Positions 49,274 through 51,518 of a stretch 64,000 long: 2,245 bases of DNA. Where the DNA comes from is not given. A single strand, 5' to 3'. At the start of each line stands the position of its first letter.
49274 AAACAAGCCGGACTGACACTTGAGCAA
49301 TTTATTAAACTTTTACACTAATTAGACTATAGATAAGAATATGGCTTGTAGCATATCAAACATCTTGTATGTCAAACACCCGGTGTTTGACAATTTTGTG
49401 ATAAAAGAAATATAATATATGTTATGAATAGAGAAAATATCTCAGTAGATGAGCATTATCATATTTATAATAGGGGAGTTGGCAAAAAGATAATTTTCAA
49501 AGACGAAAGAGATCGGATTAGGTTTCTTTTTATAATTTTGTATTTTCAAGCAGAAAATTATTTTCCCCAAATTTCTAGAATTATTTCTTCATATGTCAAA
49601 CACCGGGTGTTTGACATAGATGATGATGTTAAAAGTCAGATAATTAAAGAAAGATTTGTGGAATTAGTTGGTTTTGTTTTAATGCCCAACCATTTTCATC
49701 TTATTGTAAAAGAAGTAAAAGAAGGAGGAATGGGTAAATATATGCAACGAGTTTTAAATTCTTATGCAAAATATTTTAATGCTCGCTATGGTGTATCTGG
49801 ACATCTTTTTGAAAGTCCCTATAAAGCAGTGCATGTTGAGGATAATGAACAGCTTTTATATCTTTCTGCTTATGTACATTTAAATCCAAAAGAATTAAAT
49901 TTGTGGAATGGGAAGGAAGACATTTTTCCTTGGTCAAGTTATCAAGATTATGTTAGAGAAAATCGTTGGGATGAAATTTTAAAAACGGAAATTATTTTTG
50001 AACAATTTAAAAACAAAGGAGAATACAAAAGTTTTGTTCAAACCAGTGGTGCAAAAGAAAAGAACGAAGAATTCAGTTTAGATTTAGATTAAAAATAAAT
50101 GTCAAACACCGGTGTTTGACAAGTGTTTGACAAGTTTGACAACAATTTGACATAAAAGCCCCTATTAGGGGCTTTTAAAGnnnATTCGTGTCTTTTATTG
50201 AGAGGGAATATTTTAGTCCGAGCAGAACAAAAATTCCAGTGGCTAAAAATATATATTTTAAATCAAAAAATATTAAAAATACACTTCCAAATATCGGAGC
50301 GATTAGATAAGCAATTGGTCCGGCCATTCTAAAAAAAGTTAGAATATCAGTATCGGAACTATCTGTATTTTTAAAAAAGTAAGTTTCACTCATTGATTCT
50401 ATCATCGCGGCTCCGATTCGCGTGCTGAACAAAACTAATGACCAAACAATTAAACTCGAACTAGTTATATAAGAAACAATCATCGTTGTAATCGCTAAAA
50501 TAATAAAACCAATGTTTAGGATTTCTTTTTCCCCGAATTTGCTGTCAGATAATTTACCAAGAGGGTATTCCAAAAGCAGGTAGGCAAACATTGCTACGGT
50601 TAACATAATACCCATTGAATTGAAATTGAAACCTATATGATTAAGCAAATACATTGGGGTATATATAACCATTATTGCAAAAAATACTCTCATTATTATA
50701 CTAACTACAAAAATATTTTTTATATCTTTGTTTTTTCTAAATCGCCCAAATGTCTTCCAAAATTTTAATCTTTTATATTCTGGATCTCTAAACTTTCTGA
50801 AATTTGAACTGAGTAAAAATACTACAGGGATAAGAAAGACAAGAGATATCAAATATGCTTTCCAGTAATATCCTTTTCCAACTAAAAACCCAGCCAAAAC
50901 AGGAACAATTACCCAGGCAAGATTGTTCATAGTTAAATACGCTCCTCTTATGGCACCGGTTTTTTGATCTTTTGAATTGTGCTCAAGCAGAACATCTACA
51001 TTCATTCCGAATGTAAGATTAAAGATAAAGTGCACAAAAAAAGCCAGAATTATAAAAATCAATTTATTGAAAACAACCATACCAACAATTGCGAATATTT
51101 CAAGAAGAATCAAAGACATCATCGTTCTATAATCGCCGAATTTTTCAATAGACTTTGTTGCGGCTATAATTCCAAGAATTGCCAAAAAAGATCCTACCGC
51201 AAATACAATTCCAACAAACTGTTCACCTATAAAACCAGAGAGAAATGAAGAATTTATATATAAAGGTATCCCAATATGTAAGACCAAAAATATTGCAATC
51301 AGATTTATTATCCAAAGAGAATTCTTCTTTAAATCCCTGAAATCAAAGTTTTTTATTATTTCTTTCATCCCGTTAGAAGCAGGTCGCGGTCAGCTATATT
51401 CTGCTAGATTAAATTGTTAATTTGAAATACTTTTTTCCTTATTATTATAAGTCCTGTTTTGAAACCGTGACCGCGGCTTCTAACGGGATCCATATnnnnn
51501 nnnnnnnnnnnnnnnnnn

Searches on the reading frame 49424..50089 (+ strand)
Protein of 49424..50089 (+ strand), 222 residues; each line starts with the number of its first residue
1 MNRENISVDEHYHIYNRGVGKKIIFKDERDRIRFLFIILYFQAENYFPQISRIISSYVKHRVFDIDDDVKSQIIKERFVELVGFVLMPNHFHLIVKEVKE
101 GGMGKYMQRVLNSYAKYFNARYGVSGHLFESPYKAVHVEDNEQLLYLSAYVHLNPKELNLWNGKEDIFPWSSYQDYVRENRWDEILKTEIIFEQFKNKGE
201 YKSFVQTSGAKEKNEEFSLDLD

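Call 75: search_protein_families(library=pfam, proteins=[window:49424-50089:+], max_evalue=0.0001)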
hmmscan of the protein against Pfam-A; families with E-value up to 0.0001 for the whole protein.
window:49424-50089:+ (222 aa): 1 family
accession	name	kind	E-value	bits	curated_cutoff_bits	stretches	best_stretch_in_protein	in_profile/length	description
PF01797.21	Y1_Tnp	-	6.6e-08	33.1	23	1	69-152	31-119/121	Transposase IS200 like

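Call 86: search_protein_families(library=pfam, proteins=[window:49424-50089:+], max_evalue=0.00001)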
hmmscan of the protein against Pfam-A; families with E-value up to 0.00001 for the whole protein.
window:49424-50089:+ (222 aa): 1 family
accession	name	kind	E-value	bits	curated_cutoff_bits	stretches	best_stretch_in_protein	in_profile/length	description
PF01797.21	Y1_Tnp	-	6.6e-08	33.1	23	1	69-152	31-119/121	Transposase IS200 like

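Call 92: find_homologous_proteins(query=window:49424-50089:+, max_evalue=0.00001)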
Query window:49424-50089:+ (222 aa): 1706 proteins with E <= 0.00001 among 1841 candidates; the best 120 are listed.
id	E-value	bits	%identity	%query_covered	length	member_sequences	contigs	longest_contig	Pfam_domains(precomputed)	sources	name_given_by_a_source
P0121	4.0e-144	496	100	100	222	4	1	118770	PF01797.22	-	-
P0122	1.9e-117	409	82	99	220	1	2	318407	PF01797.22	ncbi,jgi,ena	ncbi:MAG: transposase [Candidatus Paceibacterota bacterium]|jgi:putative transposase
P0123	3.3e-117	408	82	100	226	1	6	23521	PF01797.22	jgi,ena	-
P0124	2.5e-116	405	80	100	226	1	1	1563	PF01797.22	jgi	jgi:putative transposase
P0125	1.2e-115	403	79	99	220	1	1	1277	PF01797.22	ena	-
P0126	4.3e-115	401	79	100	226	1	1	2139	PF01797.22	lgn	-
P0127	9.9e-115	400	81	99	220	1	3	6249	PF01797.22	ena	-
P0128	1.0e-114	400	80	99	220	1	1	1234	PF01797.22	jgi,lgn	-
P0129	4.5e-114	398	79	99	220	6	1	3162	PF01797.22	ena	-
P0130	9.3e-114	397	80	99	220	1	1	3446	PF01797.22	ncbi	-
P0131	1.1e-113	396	78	99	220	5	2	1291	PF01797.22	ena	-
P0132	2.1e-113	396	81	99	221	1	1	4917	PF01797.22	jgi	-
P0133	1.7e-112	393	78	100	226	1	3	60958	PF01797.22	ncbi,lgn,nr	ncbi:transposase [Candidatus Nomurabacteria bacterium]|nr:transposase [Candidatus Nomurabacteria bac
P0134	1.1e-111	390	80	99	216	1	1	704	PF01797.22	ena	-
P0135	1.4e-111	390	80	99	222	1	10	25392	PF01797.22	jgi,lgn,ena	-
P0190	1.2e-81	292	58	100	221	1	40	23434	PF01797.22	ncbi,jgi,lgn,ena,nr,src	ncbi:MAG: hypothetical protein UX07_C0014G0012 [Parcubacteria group bacterium GW2011_GWA2_45_30]|nr:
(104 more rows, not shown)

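Call 94: find_encoding_contigs(protein=P0122, flank=3000, max_places=3)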
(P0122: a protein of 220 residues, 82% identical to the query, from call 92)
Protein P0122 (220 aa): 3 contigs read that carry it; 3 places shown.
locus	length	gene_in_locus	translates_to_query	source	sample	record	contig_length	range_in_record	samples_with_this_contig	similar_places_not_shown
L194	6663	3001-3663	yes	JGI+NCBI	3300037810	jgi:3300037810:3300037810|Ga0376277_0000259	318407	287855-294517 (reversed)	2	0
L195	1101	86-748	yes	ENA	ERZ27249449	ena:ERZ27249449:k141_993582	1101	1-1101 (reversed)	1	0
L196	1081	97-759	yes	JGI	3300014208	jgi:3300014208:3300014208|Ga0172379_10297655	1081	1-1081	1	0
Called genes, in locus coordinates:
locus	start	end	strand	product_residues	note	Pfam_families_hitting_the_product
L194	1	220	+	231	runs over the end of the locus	PF22935:RM44_endonuclase, PF14622:Ribonucleas_3_3, PF00636:Ribonuclease_3, PF00035:dsrm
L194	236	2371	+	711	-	PF02463:SMC_N, PF13175:AAA_15, PF13476:AAA_23, PF13304:AAA_21 (faint)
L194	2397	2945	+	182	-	-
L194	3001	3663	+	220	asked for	PF01797:Y1_Tnp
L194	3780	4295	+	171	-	PF07963:N_methyl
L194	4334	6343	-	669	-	PF08206:OB_RNB (weak), PF17849:OB_Dis3, PF17876:CSD2, PF00773:RNB, PF00575:S1 (weak)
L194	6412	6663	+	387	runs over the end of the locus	PF01471:PG_binding_1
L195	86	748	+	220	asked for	PF01797:Y1_Tnp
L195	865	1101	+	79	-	?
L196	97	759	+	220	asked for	PF01797:Y1_Tnp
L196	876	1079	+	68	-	?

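Call 95: find_encoding_contigs(protein=P0190, flank=3000, max_places=6)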
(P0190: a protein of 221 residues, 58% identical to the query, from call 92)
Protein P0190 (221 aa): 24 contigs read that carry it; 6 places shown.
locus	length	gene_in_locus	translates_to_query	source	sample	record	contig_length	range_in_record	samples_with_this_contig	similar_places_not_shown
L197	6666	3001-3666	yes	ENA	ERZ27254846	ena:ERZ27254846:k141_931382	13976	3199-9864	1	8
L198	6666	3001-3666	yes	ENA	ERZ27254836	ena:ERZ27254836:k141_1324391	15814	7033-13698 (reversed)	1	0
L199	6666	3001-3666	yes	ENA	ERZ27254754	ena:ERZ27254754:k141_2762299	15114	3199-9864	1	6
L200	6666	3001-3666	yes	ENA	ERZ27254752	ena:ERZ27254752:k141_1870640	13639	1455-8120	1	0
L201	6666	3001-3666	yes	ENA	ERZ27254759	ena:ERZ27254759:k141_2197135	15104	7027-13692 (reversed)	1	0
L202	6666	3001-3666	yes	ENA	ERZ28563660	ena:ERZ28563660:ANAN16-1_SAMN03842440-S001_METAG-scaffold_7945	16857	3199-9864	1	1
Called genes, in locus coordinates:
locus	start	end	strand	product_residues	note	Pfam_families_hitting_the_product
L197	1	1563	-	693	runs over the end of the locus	PF02518:HATPase_c, PF00204:DNA_gyraseB, PF01751:Toprim, PF00986:DNA_gyraseB_C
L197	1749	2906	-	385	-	PF01409:tRNA-synt_2d, PF03147:FDX-ACB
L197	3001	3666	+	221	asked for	PF01797:Y1_Tnp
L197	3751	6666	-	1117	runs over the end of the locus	-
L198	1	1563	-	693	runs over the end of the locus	PF02518:HATPase_c, PF00204:DNA_gyraseB, PF01751:Toprim, PF00986:DNA_gyraseB_C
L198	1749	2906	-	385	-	PF01409:tRNA-synt_2d, PF03147:FDX-ACB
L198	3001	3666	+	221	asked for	PF01797:Y1_Tnp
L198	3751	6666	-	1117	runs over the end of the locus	-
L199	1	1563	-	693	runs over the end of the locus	PF02518:HATPase_c, PF00204:DNA_gyraseB, PF01751:Toprim, PF00986:DNA_gyraseB_C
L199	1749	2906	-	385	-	PF01409:tRNA-synt_2d, PF03147:FDX-ACB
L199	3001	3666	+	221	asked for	PF01797:Y1_Tnp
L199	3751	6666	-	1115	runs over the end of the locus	PF07705:CARDB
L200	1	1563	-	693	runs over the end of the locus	PF02518:HATPase_c, PF00204:DNA_gyraseB, PF01751:Toprim, PF00986:DNA_gyraseB_C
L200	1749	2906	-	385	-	PF01409:tRNA-synt_2d, PF03147:FDX-ACB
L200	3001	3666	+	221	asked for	PF01797:Y1_Tnp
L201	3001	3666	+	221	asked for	PF01797:Y1_Tnp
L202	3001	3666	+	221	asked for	PF01797:Y1_Tnp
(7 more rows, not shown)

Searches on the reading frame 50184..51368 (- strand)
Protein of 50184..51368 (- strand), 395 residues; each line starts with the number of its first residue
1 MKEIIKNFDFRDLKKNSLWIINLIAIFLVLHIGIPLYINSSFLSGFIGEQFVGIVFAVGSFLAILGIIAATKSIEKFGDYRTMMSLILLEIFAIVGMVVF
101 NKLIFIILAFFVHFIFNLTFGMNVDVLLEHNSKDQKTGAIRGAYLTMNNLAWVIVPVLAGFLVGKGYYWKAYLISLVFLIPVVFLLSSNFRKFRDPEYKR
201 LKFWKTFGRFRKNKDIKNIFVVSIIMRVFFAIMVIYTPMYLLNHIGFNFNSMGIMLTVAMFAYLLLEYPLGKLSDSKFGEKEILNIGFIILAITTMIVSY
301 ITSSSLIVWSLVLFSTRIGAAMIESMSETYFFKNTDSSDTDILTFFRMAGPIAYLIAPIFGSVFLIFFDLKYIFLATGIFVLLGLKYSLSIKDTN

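Call 75: search_protein_families(library=pfam, proteins=[window:50184-51368:-], max_evalue=0.0001)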
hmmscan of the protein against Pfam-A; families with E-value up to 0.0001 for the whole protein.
window:50184-51368:- (395 aa): 1 family
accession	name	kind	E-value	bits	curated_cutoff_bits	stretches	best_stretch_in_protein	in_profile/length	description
PF07690.21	MFS_1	-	1.2e-34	120.2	33.4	2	35-330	20-318/347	Major Facilitator Superfamily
